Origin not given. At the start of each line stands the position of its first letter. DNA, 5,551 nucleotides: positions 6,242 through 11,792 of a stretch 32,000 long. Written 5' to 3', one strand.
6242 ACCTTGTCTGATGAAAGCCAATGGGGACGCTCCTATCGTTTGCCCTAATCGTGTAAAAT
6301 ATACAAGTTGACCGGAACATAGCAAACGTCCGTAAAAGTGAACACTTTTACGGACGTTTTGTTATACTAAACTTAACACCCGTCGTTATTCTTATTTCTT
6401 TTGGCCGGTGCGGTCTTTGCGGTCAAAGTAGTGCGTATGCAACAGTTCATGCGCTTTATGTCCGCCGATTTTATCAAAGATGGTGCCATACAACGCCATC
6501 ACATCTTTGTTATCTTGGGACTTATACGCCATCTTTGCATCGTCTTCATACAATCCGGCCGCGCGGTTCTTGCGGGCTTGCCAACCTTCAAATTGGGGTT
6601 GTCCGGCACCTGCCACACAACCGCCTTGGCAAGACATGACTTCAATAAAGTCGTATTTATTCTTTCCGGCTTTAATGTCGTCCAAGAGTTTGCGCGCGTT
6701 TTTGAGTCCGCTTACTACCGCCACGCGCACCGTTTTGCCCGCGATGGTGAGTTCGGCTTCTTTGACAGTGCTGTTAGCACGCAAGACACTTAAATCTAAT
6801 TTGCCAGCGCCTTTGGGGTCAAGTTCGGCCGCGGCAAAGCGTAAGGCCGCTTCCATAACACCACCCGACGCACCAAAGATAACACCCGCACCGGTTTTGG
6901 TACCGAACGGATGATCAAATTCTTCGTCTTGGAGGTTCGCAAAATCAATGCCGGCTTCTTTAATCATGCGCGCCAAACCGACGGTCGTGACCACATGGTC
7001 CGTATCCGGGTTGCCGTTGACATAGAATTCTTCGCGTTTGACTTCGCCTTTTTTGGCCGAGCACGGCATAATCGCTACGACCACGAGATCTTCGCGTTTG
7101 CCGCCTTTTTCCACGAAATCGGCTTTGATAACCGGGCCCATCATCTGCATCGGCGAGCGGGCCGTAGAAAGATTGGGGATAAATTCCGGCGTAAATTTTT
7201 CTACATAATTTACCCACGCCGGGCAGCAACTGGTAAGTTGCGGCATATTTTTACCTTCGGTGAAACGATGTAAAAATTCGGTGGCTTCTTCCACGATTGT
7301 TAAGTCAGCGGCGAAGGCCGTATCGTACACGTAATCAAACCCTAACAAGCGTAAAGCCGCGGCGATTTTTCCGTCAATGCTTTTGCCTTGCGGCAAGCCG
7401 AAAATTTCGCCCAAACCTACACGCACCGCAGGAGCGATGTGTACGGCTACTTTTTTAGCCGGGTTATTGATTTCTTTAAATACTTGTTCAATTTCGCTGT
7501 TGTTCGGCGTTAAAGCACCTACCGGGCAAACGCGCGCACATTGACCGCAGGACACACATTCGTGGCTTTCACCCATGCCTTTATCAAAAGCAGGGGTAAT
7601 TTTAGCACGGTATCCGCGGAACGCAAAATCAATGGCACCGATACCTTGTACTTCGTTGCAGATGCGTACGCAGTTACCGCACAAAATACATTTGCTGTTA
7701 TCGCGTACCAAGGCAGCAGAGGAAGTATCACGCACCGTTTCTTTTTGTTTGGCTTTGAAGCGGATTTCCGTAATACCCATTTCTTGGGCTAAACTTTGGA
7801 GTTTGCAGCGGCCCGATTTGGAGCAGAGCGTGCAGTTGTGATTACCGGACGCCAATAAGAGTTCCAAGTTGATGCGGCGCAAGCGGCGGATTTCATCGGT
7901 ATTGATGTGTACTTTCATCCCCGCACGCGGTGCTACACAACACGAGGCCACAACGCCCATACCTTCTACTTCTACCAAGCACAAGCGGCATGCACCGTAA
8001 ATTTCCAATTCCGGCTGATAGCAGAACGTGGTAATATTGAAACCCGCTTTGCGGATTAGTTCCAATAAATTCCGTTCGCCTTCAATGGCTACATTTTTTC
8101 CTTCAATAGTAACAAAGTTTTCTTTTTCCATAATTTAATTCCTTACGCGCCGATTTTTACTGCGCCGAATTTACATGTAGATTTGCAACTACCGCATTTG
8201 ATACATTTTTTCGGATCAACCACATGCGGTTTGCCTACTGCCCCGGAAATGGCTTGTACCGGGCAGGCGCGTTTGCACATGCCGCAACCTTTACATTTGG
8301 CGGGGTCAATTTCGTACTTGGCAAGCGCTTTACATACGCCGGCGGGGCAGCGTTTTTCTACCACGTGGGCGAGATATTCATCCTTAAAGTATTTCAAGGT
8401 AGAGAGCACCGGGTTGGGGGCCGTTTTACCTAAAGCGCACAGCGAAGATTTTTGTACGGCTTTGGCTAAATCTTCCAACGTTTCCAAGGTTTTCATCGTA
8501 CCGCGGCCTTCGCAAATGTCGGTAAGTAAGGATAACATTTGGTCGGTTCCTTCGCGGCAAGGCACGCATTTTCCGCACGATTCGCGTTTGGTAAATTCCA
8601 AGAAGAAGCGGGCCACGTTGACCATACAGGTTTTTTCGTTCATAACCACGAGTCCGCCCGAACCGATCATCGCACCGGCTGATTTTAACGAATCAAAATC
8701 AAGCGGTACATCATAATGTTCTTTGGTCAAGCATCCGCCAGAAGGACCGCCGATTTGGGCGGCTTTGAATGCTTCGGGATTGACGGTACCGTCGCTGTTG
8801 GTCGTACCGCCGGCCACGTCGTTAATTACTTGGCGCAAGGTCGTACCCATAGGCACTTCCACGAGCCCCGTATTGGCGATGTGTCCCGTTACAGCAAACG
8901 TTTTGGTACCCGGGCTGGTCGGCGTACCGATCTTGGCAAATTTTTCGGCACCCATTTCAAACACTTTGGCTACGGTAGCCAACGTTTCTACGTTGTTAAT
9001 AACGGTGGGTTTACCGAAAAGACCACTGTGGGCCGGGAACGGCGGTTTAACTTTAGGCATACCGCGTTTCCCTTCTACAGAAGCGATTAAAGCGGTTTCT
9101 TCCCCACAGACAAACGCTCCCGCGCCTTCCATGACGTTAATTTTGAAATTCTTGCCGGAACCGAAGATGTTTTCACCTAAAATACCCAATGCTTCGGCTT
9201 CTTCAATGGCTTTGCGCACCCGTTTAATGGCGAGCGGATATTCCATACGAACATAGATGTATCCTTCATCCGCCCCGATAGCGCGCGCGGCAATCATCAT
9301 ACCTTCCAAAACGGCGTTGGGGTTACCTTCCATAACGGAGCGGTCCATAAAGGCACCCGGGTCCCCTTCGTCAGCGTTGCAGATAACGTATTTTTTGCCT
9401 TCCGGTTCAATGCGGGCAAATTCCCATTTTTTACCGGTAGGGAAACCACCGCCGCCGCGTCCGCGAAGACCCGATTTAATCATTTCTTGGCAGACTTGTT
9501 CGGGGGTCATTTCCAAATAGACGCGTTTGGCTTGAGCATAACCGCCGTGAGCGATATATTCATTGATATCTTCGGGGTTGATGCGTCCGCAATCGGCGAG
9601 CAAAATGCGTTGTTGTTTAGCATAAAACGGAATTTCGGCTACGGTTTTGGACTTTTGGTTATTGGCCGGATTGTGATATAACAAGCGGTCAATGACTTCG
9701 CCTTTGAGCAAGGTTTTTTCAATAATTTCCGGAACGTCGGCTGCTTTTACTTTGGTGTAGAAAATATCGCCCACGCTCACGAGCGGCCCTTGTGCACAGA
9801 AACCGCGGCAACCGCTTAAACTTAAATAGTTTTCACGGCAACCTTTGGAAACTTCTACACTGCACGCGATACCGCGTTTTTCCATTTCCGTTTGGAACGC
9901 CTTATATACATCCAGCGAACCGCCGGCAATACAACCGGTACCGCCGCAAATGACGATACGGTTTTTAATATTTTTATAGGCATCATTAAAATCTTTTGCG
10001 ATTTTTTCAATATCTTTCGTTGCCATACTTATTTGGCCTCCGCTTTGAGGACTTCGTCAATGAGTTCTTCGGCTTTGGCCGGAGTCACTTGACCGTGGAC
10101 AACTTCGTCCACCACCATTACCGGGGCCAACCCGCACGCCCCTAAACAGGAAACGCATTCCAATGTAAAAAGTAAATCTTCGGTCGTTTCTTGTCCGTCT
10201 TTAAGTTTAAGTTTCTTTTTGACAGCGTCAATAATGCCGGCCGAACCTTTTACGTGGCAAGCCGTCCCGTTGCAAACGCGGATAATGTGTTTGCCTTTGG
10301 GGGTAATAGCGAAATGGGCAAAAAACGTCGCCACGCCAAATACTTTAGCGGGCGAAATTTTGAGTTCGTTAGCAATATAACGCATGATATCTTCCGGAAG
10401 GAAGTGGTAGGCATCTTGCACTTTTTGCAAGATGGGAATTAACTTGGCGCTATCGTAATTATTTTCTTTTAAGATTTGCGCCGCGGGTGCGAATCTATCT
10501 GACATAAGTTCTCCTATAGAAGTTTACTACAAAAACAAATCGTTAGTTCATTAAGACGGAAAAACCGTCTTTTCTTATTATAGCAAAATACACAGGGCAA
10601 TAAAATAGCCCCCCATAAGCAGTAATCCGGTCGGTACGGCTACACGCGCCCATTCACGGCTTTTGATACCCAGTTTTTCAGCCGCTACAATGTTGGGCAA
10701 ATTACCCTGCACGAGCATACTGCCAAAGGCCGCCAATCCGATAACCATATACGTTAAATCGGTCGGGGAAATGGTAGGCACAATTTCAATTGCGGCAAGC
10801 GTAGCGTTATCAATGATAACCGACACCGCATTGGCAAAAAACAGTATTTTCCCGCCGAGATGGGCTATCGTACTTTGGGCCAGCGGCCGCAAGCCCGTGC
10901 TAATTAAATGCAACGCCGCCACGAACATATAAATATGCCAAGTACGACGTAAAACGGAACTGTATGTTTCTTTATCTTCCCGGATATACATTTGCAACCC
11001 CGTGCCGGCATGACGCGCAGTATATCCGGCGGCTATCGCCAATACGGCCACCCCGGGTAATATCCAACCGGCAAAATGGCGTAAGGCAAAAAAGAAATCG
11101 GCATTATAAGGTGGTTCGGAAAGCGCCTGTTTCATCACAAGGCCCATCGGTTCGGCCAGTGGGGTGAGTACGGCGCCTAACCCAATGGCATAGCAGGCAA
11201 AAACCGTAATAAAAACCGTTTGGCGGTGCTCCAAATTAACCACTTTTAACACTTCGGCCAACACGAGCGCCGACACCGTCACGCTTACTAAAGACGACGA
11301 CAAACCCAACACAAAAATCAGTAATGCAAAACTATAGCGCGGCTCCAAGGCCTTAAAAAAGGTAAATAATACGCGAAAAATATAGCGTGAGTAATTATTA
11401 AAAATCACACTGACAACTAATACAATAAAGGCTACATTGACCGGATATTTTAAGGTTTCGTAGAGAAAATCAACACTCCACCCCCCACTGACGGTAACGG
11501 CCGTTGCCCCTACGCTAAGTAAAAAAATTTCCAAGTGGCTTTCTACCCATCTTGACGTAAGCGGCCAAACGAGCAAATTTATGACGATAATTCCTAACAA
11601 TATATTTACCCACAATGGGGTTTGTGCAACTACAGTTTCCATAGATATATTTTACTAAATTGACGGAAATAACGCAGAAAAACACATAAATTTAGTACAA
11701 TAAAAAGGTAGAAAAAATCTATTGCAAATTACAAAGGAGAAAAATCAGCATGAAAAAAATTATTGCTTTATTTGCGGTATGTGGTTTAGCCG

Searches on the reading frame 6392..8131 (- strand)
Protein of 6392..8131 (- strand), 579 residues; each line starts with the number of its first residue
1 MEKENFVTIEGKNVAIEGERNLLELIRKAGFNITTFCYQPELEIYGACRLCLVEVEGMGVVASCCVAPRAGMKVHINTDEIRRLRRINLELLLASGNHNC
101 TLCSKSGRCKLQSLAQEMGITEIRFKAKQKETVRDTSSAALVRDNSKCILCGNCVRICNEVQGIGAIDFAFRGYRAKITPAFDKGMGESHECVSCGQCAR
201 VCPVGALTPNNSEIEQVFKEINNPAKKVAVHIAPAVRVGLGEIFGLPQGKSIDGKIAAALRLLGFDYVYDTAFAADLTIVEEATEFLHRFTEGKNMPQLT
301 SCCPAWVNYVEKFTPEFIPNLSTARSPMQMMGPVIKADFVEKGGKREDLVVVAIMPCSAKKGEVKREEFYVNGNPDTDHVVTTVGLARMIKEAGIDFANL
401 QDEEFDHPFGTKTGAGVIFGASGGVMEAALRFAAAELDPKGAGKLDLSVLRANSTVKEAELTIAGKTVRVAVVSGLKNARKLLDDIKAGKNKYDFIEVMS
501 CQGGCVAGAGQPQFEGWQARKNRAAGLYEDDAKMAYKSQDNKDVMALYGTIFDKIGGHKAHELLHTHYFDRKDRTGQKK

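Call 7: search_protein_families(library=pfam, proteins=[window:6392-8131:-], max_evalue=0.01)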
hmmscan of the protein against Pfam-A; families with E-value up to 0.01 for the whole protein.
window:6392-8131:- (579 aa): 18 families
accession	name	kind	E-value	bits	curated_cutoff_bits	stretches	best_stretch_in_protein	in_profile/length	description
PF02906.19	Fe_hyd_lg_C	-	9.9e-95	317.3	22.1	1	226-509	1-245/245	Iron only hydrogenase large subunit, C-terminal domain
PF02256.22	Fe_hyd_SSU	-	1.3e-17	64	24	1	519-571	3-56/56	Iron hydrogenase small subunit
PF10588.14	NADH-G_4Fe-4S_3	-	1e-14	54.2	27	1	85-124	1-40/40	NADH-ubiquinone oxidoreductase-G iron-sulfur binding region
PF13510.11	Fer2_4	-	6.1e-12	45.9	22.8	1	7-78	6-81/82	2Fe-2S iron-sulfur cluster binding domain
PF00037.32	Fer4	-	4.4e-10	39.4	21.1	2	191-208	7-24/24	4Fe-4S binding domain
PF12838.12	Fer4_7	-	1.9e-08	35.1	27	1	147-206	1-52/52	4Fe-4S dicluster domain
PF22117.2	Fer4_Nqo3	-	7.2e-08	33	27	1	144-208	7-67/67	NADH-quinone oxidoreductase subunit 3, ferredoxin-like domain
PF13183.11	Fer4_8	-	8.9e-07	29.8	27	1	146-205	3-67/68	4Fe-4S dicluster domain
PF14697.11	Fer4_21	-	1.5e-06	28.6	35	1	144-206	4-56/59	4Fe-4S dicluster domain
PF13484.11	Fer4_16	-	3e-06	28.4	30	1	191-215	1-25/66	4Fe-4S double cluster binding domain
PF13187.11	Fer4_9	-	5.3e-05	23.6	27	1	190-206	35-51/52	4Fe-4S dicluster domain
PF12837.12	Fer4_6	-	6.6e-05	23.1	25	2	192-207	9-24/24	4Fe-4S binding domain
PF13237.11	Fer4_10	-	0.00042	20.6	25.5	1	190-210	7-22/53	4Fe-4S dicluster domain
PF13534.11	Fer4_17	-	0.00064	20.7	22.2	1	147-205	1-59/61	4Fe-4S dicluster domain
PF13459.11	Fer4_15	-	0.00088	20.4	22.4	0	144-162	4-22/66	4Fe-4S single cluster domain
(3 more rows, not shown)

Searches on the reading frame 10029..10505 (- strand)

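Call 55: search_protein_families(library=pfam, proteins=[window:10029-10505:-], max_evalue=0.00001)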
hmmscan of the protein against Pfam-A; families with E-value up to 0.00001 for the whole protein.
window:10029-10505:- (158 aa): 1 family
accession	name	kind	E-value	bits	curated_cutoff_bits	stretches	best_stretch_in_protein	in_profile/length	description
PF01257.25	2Fe-2S_thioredx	-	2.1e-50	170.8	24.8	1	9-152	2-144/145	Thioredoxin-like [2Fe-2S] ferredoxin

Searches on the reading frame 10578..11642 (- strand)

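Call 55: search_protein_families(library=pfam, proteins=[window:10578-11642:-], max_evalue=0.00001)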
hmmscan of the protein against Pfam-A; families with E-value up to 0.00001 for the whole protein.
window:10578-11642:- (354 aa): 1 family
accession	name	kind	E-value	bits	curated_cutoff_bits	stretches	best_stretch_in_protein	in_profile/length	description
PF07854.18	DUF1646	-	2.1e-76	258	21.4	1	16-352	4-346/347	Protein of unknown function (DUF1646)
